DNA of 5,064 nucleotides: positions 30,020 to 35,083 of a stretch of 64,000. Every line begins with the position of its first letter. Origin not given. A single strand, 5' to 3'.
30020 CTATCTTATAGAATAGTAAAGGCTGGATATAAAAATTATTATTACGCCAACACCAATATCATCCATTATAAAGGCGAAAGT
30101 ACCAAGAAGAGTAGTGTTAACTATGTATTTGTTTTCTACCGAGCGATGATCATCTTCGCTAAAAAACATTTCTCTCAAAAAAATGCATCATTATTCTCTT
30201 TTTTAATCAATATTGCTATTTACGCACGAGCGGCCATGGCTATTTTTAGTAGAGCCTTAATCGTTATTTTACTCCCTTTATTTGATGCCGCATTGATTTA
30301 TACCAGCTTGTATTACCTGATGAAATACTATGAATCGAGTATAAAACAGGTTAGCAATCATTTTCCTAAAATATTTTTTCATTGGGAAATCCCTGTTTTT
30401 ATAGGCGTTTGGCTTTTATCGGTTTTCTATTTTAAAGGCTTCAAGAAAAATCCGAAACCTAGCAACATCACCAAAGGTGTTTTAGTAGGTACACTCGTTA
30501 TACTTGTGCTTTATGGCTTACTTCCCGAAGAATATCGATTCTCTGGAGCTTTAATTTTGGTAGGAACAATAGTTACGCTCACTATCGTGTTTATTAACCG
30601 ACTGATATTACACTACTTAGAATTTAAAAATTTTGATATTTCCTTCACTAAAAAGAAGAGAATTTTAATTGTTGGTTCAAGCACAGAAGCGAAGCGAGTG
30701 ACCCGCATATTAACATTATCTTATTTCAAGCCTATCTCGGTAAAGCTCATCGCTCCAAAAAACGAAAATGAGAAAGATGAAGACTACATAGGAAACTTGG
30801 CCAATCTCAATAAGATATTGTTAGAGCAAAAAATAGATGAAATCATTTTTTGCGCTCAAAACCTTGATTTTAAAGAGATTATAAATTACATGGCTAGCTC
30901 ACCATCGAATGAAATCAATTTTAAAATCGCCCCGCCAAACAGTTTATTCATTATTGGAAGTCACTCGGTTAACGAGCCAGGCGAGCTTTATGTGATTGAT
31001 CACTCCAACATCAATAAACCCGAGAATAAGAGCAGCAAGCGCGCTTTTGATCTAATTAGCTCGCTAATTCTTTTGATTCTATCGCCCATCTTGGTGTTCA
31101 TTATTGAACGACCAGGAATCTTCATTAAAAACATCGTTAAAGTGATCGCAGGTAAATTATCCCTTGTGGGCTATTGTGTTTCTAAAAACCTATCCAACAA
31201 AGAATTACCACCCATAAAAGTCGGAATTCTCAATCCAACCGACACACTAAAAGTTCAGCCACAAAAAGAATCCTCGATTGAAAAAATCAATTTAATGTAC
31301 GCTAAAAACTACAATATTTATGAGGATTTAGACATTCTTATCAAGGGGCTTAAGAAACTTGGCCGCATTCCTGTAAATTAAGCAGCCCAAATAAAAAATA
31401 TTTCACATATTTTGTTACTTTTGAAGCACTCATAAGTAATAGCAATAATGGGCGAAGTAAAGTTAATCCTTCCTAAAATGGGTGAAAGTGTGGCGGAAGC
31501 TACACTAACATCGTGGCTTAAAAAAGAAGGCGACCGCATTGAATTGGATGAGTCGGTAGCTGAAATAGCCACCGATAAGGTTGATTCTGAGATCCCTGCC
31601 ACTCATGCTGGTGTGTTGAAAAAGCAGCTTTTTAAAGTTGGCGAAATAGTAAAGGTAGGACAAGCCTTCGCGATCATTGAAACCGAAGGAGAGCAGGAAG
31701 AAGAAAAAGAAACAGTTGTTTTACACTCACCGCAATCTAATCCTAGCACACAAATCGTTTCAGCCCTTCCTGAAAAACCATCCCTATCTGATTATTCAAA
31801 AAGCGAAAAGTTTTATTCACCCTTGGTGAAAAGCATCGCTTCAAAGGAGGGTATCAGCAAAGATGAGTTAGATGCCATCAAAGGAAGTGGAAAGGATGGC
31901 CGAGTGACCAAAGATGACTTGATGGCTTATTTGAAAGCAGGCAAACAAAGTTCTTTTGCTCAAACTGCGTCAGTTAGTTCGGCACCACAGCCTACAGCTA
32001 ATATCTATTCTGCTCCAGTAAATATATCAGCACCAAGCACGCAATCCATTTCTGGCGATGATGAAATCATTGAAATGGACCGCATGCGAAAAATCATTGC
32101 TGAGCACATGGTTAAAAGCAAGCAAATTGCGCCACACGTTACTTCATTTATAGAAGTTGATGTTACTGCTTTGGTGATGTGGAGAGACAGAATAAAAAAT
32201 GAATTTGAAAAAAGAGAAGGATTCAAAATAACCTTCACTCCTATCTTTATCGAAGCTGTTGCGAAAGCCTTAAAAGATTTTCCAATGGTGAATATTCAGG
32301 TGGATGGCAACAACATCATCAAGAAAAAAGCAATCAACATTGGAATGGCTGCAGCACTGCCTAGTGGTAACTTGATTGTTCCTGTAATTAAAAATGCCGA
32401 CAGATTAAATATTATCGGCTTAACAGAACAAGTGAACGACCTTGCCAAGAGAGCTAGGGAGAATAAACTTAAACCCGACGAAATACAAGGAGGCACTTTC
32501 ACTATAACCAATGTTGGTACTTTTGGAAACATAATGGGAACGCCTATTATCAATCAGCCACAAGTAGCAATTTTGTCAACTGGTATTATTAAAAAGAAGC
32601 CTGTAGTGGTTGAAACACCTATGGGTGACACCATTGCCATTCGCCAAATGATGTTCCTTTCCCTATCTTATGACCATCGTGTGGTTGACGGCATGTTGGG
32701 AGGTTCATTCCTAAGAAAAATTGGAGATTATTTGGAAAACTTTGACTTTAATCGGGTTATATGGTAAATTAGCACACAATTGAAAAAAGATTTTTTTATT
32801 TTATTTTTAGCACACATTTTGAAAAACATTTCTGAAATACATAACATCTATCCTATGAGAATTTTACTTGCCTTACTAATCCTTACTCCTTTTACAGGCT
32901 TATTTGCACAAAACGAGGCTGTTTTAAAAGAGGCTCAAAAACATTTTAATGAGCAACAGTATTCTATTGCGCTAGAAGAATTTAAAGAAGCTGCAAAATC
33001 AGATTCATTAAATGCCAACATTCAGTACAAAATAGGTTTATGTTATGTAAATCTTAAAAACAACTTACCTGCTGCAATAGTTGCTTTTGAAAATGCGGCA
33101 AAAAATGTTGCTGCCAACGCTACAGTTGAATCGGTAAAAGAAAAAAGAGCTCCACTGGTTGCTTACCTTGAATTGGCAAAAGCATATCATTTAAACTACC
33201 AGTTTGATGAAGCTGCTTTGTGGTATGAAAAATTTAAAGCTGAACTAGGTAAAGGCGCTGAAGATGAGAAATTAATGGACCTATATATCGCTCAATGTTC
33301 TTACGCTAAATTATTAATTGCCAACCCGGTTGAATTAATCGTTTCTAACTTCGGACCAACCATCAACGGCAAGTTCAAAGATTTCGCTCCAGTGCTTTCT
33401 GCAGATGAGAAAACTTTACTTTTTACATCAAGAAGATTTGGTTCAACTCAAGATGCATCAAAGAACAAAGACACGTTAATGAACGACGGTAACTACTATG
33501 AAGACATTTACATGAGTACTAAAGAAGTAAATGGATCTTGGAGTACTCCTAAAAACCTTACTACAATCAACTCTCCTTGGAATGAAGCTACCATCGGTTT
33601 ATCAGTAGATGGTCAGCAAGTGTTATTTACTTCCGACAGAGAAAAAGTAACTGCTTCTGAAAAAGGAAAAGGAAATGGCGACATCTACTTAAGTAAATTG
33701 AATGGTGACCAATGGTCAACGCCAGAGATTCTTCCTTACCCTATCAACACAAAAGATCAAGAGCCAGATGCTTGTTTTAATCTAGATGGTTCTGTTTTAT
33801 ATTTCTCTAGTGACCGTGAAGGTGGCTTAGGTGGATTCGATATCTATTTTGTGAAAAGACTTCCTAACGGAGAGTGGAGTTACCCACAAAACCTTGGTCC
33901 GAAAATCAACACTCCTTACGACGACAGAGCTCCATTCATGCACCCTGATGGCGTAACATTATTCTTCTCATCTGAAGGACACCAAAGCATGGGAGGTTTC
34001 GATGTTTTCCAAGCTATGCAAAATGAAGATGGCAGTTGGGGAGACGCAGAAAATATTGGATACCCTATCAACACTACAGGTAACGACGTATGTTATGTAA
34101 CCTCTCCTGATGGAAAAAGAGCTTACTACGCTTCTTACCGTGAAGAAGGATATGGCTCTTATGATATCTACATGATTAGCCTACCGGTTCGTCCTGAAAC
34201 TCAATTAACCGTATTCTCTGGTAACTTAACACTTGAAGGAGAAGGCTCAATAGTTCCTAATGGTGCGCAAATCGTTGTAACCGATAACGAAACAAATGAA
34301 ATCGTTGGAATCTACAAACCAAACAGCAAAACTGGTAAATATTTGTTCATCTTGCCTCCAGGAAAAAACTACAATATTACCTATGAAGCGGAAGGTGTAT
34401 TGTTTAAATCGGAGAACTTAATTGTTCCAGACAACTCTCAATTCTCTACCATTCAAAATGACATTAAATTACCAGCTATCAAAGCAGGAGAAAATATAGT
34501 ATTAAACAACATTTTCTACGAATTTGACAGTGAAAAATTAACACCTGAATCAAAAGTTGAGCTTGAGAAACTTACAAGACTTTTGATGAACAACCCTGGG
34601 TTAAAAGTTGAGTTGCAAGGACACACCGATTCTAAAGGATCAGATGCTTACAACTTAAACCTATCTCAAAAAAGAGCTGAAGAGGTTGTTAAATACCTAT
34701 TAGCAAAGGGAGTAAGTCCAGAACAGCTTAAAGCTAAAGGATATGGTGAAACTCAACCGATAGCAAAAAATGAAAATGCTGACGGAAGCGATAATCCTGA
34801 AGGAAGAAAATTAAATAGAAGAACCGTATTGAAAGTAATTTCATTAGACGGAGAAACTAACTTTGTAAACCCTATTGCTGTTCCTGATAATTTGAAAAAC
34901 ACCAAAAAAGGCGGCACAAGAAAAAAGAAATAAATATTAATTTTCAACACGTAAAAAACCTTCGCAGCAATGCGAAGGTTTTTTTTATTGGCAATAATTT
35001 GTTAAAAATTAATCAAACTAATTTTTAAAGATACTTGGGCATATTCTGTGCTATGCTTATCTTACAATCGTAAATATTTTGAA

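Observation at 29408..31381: GT2 glycosyltransferase fused to a polytopic membrane region and a catalytically gutted sugar-phosphotransferase domain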

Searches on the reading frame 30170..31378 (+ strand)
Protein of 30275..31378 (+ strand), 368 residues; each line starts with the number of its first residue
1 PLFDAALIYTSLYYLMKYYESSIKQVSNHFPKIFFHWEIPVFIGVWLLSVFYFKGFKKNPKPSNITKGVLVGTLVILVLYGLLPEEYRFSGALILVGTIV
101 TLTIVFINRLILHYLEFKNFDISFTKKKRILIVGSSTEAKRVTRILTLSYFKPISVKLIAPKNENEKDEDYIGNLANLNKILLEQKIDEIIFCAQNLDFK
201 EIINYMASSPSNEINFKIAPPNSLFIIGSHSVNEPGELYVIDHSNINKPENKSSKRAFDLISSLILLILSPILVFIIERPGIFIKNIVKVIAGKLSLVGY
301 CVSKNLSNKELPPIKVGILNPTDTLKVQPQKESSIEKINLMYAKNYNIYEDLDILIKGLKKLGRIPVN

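Call 24: search_protein_representatives(protein=window:30275-31378:+)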
Query: 368 residues. Proteins with E-value up to 0.001 (for the whole library): 1435; up to 1e-10: 882; up to 1e-30: 300. The best 150 are listed.
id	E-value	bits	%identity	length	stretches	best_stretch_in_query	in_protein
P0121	1.2e-82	294.5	41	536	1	1-363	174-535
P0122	1.5e-80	287.6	40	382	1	1-362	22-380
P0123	1.9e-77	277.5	39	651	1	1-364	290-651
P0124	2.3e-71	257.4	40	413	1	1-364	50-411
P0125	3.8e-69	250.1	37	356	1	29-363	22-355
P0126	3.3e-68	247.1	36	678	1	1-362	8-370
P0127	1.5e-67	244.8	37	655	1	1-364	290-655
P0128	3.2e-67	243.8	35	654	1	1-364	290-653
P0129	7.8e-67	242.5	39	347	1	26-363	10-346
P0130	4.0e-66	240.2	39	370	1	1-364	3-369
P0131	7.0e-66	239.4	37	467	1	2-363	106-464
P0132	9.6e-66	238.9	36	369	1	1-362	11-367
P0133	3.5e-64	233.8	37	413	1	1-366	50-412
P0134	4.1e-64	233.6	35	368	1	1-364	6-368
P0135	1.3e-63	231.9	38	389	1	1-364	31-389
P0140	9.4e-62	225.8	35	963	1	1-362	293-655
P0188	1.0e-50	189.5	34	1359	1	1-364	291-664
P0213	3.8e-47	177.8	32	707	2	158-364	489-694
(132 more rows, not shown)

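Call 31: search_solved_structures(query=A2, max_evalue=10, show_alignments=3)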
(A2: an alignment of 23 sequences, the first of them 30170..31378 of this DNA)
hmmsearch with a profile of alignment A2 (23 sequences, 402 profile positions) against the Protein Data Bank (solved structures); distinct sequences matched with E-value up to 10: 9.
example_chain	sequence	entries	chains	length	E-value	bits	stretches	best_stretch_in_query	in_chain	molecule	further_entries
30us_A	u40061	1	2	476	1.9e-07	33.2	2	314-396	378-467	UDP-Gal::undecaprenolphosphate Gal-1-P transferase WbaP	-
9s7s_A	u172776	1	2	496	2.3e-07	32.9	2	314-396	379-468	UDP-Gal::undecaprenolphosphate Gal-1-P transferase WbaP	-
9s8l_A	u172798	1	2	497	2.3e-07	32.9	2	314-396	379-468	UDP-Gal::undecaprenolphosphate Gal-1-P transferase WbaP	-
30wc_A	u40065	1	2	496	2.3e-07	32.9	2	314-396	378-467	Undecaprenyl-phosphate galactose phosphotransferase WbaP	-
8t53_A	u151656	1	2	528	6.2e-05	24.9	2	280-314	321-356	Undecaprenyl-phosphate galactose phosphotransferase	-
8e37_B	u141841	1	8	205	0.066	14.9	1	323-399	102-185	N,N'-diacetylbacilliosaminyl-1-phosphate transferase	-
8g1n_A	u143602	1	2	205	0.16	13.7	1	323-399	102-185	N,N'-diacetylbacilliosaminyl-1-phosphate transferase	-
6wve_A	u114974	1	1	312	0.88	11.2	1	91-140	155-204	Green fluorescent protein,Chicken Signal Peptidase Complex Subunit 1,Green fluorescent pro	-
9rjb_B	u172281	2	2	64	2.2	10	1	99-139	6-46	Signal peptidase complex subunit 1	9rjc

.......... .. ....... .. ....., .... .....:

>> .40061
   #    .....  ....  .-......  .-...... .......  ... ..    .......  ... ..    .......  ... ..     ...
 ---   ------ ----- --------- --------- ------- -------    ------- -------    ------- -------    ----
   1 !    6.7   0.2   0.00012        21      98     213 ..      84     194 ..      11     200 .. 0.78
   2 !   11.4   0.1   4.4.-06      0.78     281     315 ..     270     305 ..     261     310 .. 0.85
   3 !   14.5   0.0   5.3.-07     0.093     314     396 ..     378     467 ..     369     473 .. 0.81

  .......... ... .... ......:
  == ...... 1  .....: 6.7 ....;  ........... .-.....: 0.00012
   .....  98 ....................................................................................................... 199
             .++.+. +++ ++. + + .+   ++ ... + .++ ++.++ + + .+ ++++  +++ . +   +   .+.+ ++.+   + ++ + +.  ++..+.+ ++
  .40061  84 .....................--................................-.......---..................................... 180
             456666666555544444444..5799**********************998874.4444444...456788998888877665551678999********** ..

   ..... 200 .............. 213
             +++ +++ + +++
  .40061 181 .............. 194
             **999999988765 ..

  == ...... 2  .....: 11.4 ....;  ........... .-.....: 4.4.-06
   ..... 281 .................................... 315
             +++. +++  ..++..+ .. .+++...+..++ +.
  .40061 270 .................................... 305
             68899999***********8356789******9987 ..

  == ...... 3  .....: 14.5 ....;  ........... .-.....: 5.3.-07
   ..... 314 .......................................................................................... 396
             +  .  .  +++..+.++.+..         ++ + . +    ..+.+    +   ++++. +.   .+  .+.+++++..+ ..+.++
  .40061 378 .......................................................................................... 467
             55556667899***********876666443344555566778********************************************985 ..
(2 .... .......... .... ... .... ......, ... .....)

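Call 35: predict_structure(alignment_id=A2)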
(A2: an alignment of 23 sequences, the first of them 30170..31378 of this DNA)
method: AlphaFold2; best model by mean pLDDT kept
length: 403 residues; sequences in the alignment: 23
mean_pLDDT: 77.3   pTM: 0.37
mean pLDDT of the five models: 77.3, 73.6, 73.3, 69.1, 69.1
residues with pLDDT >= 90: 66; 70-90: 246; 50-70: 66; < 50: 25
segments of 3 or more residues with pLDDT < 50: 153-161, 264-277
pLDDT, mean of each block of 10 residues (from residue 1): 68 85 78 84 90 74 67 87 90 79 92 84 76 91 80 38 76 81 65 76 71 79 82 75 67 72 46 50 80 92 89 90 91 78 66 85 76 78 87 87 61
secondary structure, 60 per line:
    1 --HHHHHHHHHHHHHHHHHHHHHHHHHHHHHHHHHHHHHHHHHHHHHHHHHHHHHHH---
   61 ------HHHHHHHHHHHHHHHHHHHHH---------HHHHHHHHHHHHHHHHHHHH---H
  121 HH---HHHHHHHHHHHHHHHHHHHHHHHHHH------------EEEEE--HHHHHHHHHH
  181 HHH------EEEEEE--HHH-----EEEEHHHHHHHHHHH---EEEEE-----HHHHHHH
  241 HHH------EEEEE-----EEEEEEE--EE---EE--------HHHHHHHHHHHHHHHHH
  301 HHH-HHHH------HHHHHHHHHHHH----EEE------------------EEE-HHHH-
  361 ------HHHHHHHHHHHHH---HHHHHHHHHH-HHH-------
elements in order: H3-57 H67-87 H97-116 H126-151 E164-168 H171-183 E190-195 E206-209 H210-220 E224-228 H234-243 E250-254 E260-266 H284-303 H305-308 H315-326 E331-333 E352-354 H356-359 H367-379 H383-392

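Call 38: fold_search(model_id=the predicted structure, library=pdb)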
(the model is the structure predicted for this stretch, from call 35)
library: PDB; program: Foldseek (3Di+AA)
matches with E <= 10: 836; with E <= 0.001: 1
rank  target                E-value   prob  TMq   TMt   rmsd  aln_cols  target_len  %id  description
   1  8t53_A                1.1e-08  1.00  0.32  0.32  12.0       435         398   16  S. enterica WbaP in a styrene maleic acid liponanoparticle (released 2024-02-14)
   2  3nkl_B                2.1e-02  1.00  0.20  0.54   6.6       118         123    8  Crystal Structure of UDP-D-Quinovosamine 4-Dehydrogenase from Vibrio fischeri (released 2010-08-18)
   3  3nkl_A                2.2e-02  1.00  0.20  0.56   6.0       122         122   13  Crystal Structure of UDP-D-Quinovosamine 4-Dehydrogenase from Vibrio fischeri (released 2010-08-18)
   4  3wg9_C                2.8e-02  0.85  0.18  0.31  14.6       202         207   10  Crystal structure of RSP, a Rex-family repressor (released 2014-08-13)
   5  6s3k_A                3.0e-02  0.80  0.17  0.13  17.0       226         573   14  KimA from Bacillus subtilis in inward-facing, occluded state (released 2020-02-12)
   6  8hkq_A                5.9e-02  0.54  0.17  0.08  17.9       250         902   12  ion channel (released 2023-08-16)
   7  3wg9_B                6.6e-02  0.72  0.18  0.31  14.8       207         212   10  Crystal structure of RSP, a Rex-family repressor (released 2014-08-13)
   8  5loc_A                6.9e-02  0.99  0.18  0.22   4.0        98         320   13  Crystal structure of the engineered D-Amino Acid Dehydrogenase (DAADH) (released 2017-08-16)
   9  1vmd_A                7.3e-02  0.94  0.17  0.36   5.9       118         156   18  Crystal structure of Methylglyoxal synthase (TM1185) from Thermotoga maritima at 2.06 A resolution (released 2004-09-28)
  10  8b70_A                8.1e-02  0.54  0.16  0.12  17.1       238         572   10  KimA from B. subtilis with nucleotide second-messenger c-di-AMP bound (released 2023-01-18)
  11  3fpj_B                8.1e-02  0.51  0.17  0.24  23.7       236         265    8  Crystal Structure of E81Q mutant of MtNAS in complex with S-ADENOSYLMETHIONINE (released 2009-10-06)
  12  9ssq                  8.6e-02  0.54  0.15  0.11  18.9       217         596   11  Human Methionine Synthase With Methyltetrahydrofolate, C-Half From Full-Length (released 2025-10-15)
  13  5gz1_A                1.1e-01  0.93  0.16  0.20   4.8        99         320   15  Structure of substrate/cofactor-free D-amino acid dehydrogenase (released 2017-04-12)
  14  3eeq_A                1.1e-01  0.54  0.18  0.22  18.0       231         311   13  Crystal structure of a putative cobalamin biosynthesis protein G homolog from Sulfolobus solfataricus (released 2008-09-30)
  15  5gz3_A                1.2e-01  0.97  0.17  0.21   4.4       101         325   20  Structure of D-amino acid dehydrogenase in complex with NADP (released 2017-04-12)
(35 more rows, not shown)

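Call 46: search_protein_families(library=pfam, alignment_id=A2, max_evalue=1)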
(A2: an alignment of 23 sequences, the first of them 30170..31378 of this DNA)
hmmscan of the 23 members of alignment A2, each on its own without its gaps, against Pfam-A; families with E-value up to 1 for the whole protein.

A. member 1, window:30170-31378:+ (403 aa): 1 family
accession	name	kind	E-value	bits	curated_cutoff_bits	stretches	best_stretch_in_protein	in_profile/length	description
PF02397.22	Bac_transf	-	0.013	15.5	27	1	322-396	94-176/179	Bacterial sugar transferase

B. families by the number of members that match (of 23 scanned): 18 families
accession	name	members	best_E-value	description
PF02397.22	Bac_transf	21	8.6e-05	Bacterial sugar transferase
PF13727.12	CoA_binding_3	20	3e-08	CoA-binding domain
PF06645.18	SPC12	2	0.024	Microsomal signal peptidase 12 kDa subunit (SPC12)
PF09925.14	DUF2157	2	0.039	Predicted membrane protein (DUF2157)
PF16286.10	DUF4932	1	0.0024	Domain of unknown function (DUF4932)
PF18231.7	SerK_C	1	0.0058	L-serine kinase SerK, C-terminal domain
PF22095.1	BT_3535-like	1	0.01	BT_3535-like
PF09895.14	DUF2122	1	0.014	RecB-family nuclease (DUF2122)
PF03647.18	Tmemb_14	1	0.024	Transmembrane proteins 14C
PF16015.10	Promethin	1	0.063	Promethin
PF21610.2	FlgA_N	1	0.12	Flagellar protein FlgA, N-terminal domain-like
PF01757.29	Acyl_transf_3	1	0.16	Acyltransferase domain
PF10710.14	DUF2512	1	0.25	Protein of unknown function (DUF2512)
PF11846.14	Wzy_C_2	1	0.27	Virulence factor membrane-bound polymerase, C-terminal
PF07994.18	NAD_binding_5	1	0.27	Myo-inositol-1-phosphate synthase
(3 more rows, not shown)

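Call 57: search_protein_families(library=pfam, proteins=[P0126, P0140, P0188, P0213], max_evalue=0.01)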
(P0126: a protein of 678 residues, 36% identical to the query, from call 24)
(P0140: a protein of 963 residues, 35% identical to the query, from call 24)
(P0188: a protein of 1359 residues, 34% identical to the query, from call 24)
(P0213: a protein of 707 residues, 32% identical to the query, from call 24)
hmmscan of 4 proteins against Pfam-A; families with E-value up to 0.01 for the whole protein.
P0126 (678 aa): 3 families
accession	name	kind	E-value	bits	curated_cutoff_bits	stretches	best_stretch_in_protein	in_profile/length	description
PF13727.12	CoA_binding_3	-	1.7e-06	28.6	25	1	81-211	31-158/175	CoA-binding domain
PF13620.12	CarboxypepD_reg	-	3.3e-05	24.6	32.3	1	412-481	2-71/82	Carboxypeptidase regulatory-like domain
PF05036.18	SPOR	-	0.0022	18.7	21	0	606-670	4-75/76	SPOR domain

P0140 (963 aa): 6 families
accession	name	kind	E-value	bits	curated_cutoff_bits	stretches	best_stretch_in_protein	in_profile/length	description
PF00535.33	Glycos_transf_2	-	3.9e-22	79.4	23.3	1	7-135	1-131/168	Glycosyl transferase family 2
PF13641.12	Glyco_tranf_2_3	-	1.5e-18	68.1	27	1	6-238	3-220/230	Glycosyltransferase like family 2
PF13632.12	Glyco_trans_2_3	-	4.6e-11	43.4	27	1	87-308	3-192/198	Glycosyl transferase family group 2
PF05036.18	SPOR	-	5.1e-05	24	21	1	892-954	5-74/76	SPOR domain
PF13727.12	CoA_binding_3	-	5.4e-05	23.7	25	1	366-499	31-161/175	CoA-binding domain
PF13712.12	Glyco_tranf_2_5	-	0.00039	20.6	27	1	67-235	38-195/210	Glycosyltransferase like family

P0188 (1359 aa): 7 families
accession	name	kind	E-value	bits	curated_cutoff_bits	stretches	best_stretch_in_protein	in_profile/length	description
PF00535.33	Glycos_transf_2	-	2.1e-24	86.8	23.3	1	5-151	1-132/168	Glycosyl transferase family 2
PF13641.12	Glyco_tranf_2_3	-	1.8e-21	77.7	27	1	2-234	1-218/230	Glycosyltransferase like family 2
PF13632.12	Glyco_trans_2_3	-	1.5e-09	38.4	27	1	83-280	1-169/198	Glycosyl transferase family group 2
PF10111.15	Glyco_tranf_2_2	-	1.1e-05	25.5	27.3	0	30-103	27-104/276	Glycosyltransferase like family 2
PF02709.20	Glyco_transf_7C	-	0.00025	21.1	23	1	170-222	14-67/78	N-terminal domain of galactosyltransferase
PF13506.12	Glyco_transf_21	-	0.0006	19.8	21.7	0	160-219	87-146/174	Glycosyl transferase family 21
PF13727.12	CoA_binding_3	-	0.0069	16.9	25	0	353-484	18-148/175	CoA-binding domain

P0213 (707 aa): 3 families
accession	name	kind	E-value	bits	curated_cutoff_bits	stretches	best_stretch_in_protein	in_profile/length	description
PF00535.33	Glycos_transf_2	-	6.4e-20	72.2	23.3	1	19-138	1-122/168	Glycosyl transferase family 2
PF13641.12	Glyco_tranf_2_3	-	5e-18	66.4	27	1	18-250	3-220/230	Glycosyltransferase like family 2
PF13632.12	Glyco_trans_2_3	-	1.6e-07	31.7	27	1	99-307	3-172/198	Glycosyl transferase family group 2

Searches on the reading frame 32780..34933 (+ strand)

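Call 42: search_protein_families(library=pfam, proteins=[window:32780-34933:+], max_evalue=0.001)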
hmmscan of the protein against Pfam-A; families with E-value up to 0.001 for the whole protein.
window:32780-34933:+ (717 aa): 3 families
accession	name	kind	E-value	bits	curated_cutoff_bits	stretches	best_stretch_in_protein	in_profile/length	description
PF07676.18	PD40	-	9.3e-29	99.2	20.9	2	430-465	5-38/38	WD40-like Beta Propeller Repeat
PF00691.25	OmpA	-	1.1e-23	83.8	27.2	1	579-669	1-93/98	OmpA family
PF13432.12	TPR_16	-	2.1e-05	25.3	32.7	1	49-108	1-58/65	Tetratricopeptide repeat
